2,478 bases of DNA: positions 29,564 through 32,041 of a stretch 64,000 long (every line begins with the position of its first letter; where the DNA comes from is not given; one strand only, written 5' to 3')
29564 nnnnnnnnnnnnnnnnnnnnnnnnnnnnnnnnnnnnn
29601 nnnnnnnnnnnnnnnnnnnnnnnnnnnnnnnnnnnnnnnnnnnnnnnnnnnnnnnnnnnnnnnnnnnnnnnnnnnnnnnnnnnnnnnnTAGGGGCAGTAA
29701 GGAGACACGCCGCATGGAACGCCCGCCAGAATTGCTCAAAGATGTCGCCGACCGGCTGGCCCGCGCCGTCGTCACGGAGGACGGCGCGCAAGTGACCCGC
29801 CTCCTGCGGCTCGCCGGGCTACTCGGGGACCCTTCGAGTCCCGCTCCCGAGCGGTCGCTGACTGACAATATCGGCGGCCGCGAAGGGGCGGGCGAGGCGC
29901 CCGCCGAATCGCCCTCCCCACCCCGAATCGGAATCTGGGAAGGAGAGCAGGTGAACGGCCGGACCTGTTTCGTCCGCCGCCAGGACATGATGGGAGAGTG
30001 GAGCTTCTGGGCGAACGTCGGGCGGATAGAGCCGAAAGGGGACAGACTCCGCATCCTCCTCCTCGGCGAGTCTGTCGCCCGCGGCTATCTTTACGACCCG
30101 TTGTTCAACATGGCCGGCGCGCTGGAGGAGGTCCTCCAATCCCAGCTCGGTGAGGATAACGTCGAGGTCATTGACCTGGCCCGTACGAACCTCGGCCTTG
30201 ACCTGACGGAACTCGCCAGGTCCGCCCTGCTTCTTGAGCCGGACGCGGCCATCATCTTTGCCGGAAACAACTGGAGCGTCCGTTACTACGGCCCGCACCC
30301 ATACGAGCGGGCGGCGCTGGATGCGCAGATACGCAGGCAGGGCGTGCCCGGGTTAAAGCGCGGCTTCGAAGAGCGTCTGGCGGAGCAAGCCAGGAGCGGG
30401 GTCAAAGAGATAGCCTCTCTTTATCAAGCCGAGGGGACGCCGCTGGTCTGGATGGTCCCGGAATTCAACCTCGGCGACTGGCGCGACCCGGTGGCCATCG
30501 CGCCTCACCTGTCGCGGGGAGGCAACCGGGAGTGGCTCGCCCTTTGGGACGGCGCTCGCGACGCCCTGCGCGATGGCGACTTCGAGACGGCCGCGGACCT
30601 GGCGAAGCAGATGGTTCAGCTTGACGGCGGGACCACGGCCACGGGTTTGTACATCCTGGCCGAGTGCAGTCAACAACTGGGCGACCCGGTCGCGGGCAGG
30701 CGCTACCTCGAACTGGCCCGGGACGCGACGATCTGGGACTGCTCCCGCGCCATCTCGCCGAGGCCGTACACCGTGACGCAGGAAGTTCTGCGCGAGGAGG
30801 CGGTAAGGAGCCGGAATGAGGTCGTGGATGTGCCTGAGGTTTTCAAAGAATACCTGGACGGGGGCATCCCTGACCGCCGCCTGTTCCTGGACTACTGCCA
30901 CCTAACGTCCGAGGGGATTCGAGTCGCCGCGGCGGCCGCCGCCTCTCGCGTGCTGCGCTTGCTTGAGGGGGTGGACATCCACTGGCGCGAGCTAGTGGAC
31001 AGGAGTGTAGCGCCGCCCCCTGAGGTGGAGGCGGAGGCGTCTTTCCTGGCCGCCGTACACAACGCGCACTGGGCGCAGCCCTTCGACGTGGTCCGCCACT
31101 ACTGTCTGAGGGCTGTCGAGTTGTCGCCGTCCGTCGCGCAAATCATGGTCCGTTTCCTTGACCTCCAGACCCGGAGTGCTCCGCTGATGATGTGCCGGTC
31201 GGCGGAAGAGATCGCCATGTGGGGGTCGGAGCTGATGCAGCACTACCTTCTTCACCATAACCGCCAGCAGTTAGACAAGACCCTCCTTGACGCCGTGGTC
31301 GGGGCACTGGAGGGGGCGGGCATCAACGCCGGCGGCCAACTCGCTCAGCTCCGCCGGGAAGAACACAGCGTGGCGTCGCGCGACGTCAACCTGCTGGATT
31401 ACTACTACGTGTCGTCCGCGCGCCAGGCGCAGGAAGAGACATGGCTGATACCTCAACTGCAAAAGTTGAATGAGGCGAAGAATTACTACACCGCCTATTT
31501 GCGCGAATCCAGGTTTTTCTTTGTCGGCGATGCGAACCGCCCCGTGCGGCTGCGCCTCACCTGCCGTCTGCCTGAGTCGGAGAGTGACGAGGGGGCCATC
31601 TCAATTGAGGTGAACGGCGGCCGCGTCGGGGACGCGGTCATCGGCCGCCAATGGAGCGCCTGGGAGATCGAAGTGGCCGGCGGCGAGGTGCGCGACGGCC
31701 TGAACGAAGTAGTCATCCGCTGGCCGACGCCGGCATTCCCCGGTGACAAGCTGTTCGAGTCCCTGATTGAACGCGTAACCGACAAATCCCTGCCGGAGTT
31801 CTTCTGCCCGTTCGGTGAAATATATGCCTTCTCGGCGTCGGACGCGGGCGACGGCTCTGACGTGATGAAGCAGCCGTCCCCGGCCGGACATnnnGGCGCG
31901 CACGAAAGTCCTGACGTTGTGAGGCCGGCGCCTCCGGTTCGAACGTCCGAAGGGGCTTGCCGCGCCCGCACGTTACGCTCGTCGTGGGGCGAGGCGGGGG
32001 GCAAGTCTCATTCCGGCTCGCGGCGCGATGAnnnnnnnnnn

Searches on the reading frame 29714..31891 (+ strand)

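Call 11: search_protein_families(library=pfam, proteins=[window:29714-31891:+], max_evalue=0.01)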
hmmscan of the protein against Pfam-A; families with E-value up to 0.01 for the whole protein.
window:29714-31891:+ (726 aa): 1 family
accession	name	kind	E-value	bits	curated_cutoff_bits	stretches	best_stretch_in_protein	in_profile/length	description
PF13472.12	Lipase_GDSL_2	-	0.0056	17.6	32.9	0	117-207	2-94/178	GDSL-like Lipase/Acylhydrolase family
